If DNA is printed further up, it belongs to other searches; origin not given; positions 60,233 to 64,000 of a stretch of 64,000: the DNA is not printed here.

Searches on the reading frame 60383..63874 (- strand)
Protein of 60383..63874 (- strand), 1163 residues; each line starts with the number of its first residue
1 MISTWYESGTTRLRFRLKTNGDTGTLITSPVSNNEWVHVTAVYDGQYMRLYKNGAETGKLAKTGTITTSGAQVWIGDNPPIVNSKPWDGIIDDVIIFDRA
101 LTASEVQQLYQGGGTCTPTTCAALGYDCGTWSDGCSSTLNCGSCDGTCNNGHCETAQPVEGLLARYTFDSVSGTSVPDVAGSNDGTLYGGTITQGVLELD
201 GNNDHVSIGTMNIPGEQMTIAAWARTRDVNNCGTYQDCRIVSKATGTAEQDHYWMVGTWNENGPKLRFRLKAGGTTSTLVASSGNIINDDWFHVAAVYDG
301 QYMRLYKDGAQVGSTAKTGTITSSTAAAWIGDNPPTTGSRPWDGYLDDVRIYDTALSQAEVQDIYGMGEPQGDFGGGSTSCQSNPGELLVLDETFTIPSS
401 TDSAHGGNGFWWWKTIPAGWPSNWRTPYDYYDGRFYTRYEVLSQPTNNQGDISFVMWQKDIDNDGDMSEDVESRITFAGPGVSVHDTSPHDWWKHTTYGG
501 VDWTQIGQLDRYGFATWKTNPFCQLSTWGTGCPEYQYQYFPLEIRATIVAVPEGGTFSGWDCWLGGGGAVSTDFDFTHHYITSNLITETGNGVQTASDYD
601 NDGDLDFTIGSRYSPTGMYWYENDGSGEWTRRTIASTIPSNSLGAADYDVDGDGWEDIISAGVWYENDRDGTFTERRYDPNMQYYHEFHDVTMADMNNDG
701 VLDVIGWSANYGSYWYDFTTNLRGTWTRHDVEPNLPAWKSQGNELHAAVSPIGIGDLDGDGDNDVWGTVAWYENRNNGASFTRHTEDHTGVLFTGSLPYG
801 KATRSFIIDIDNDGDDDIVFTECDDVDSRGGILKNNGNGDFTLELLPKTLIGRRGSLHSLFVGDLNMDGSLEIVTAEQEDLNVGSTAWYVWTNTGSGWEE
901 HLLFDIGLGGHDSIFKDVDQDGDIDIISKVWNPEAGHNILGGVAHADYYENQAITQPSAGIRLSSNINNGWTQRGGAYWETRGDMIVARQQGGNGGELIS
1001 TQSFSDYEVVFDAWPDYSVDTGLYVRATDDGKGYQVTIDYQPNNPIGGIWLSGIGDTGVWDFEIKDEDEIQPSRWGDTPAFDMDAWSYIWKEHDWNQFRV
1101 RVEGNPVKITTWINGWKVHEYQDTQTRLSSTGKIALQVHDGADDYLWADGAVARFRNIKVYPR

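Call 10: search_protein_families(library=pfam, proteins=[window:60383-63874:-], max_evalue=0.001)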
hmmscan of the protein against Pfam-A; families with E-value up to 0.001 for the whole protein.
window:60383-63874:- (1163 aa): 4 families
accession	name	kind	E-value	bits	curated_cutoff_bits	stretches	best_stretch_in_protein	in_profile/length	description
PF13385.13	Laminin_G_3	-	1.4e-48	165.3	27.6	2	200-362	1-151/151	Concanavalin A-like lectin/glucanases superfamily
PF13517.12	FG-GAP_3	-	1.2e-26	93.5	26.9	3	809-874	1-60/61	FG-GAP-like repeat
PF06439.18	3keto-disac_hyd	-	5.4e-20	72.7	26.8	1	969-1160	12-186/187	3-keto-disaccharide hydrolase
PF02210.31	Laminin_G_2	-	1.5e-05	25.9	22.9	0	9-96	28-123/126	Laminin G domain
